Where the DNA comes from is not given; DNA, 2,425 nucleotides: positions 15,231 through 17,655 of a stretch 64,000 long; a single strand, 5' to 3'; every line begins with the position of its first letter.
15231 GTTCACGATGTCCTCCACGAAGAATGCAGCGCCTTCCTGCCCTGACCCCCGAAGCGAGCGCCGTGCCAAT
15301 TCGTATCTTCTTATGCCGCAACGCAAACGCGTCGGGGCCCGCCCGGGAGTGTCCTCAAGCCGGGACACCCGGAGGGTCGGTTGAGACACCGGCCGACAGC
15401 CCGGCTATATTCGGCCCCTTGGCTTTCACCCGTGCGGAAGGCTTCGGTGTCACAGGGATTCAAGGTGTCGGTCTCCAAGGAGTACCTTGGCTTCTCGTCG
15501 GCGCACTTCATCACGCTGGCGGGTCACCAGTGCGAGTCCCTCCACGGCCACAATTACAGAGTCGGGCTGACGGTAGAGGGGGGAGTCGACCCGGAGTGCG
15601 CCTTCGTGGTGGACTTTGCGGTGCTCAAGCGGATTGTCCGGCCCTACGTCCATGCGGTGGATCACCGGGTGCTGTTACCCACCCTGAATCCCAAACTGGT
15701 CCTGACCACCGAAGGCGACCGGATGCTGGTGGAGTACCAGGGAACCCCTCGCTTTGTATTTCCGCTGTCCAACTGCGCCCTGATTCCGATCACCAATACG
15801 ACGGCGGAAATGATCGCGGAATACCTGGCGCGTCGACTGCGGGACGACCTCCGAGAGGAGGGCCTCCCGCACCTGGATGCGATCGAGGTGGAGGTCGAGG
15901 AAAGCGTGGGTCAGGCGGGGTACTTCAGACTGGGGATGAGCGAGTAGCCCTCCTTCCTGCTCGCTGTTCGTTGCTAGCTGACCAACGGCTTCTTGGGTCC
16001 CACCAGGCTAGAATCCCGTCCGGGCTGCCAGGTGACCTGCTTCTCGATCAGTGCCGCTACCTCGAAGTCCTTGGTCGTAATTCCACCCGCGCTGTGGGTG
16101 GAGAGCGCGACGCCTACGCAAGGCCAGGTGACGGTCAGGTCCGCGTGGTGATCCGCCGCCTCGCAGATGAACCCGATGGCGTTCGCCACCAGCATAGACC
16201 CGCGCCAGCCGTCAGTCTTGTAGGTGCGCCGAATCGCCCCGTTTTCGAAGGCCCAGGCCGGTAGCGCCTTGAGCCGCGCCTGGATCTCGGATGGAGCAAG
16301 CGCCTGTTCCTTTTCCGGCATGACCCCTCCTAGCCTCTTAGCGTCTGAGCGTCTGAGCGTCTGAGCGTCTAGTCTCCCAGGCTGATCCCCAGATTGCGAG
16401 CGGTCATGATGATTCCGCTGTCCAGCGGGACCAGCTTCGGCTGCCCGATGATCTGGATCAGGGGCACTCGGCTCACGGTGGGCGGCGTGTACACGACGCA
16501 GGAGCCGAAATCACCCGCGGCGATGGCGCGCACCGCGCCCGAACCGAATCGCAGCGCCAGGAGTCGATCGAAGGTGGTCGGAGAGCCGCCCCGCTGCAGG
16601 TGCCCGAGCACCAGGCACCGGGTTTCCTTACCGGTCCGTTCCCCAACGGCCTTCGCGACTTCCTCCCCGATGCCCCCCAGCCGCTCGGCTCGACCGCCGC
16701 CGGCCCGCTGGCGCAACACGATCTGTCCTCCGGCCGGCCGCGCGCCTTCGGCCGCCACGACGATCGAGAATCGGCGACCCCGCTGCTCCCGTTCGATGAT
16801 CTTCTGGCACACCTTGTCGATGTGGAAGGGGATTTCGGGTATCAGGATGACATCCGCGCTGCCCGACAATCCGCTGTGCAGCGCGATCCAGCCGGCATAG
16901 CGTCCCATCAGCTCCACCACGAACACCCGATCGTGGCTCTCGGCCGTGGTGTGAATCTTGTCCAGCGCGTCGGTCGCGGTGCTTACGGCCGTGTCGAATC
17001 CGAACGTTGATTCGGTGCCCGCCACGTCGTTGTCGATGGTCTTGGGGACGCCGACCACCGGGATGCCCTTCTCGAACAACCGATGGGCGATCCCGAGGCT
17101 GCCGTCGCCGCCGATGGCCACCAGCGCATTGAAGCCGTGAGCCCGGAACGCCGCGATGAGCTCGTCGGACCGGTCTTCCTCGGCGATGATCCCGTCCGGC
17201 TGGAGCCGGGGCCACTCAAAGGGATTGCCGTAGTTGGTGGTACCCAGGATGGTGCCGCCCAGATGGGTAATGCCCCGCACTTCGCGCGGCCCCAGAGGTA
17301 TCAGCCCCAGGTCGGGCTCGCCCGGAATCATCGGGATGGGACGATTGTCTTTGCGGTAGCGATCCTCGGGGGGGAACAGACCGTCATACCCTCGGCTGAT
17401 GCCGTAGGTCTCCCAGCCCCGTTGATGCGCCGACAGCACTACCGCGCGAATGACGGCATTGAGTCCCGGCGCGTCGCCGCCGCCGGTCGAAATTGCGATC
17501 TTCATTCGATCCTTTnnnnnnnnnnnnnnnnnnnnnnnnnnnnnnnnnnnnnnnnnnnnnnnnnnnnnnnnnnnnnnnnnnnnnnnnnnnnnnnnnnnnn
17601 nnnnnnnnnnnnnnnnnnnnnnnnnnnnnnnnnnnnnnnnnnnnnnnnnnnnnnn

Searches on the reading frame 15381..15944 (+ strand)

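Call 17: search_protein_families(library=pfam, proteins=[window:15381-15944:+], max_evalue=0.001)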
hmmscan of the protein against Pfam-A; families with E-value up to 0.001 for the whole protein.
window:15381-15944:+ (188 aa): 1 family
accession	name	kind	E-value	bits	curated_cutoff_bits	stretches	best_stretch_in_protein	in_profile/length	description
PF01242.24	PTPS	-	1.5e-21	77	22.4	1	36-176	6-112/121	6-pyruvoyl tetrahydropterin synthase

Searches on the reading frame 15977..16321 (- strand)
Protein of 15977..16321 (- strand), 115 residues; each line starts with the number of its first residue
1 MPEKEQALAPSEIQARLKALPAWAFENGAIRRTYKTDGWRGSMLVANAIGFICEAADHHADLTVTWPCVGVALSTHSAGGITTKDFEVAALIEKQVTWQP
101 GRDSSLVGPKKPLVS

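Call 17: search_protein_families(library=pfam, proteins=[window:15977-16321:-], max_evalue=0.001)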
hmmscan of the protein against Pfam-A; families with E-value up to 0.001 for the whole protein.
window:15977-16321:- (115 aa): 1 family
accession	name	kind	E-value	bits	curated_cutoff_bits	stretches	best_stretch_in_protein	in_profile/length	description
PF01329.24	Pterin_4a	-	2e-23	82.7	26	1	7-94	2-90/91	Pterin 4 alpha carbinolamine dehydratase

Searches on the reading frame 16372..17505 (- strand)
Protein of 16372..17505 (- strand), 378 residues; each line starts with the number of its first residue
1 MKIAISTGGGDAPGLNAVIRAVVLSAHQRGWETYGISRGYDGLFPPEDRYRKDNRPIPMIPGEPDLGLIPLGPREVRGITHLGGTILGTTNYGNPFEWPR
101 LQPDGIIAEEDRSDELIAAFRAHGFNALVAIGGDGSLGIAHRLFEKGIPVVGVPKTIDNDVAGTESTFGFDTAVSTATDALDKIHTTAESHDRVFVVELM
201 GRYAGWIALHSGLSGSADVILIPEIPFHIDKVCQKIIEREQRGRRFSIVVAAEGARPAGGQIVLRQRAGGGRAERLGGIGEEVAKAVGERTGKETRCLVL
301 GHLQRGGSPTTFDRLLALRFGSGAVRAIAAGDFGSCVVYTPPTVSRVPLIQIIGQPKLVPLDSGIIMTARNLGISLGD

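Call 17: search_protein_families(library=pfam, proteins=[window:16372-17505:-], max_evalue=0.001)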
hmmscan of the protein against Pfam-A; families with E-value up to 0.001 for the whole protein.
window:16372-17505:- (378 aa): 2 families
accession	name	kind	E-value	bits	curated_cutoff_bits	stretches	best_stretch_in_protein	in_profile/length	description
PF00365.25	PFK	-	1e-101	340.4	30.9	1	2-328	1-277/277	Phosphofructokinase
PF01513.26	NAD_kinase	-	9.5e-05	23.2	25.5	1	116-154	64-103/130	ATP-NAD kinase N-terminal domain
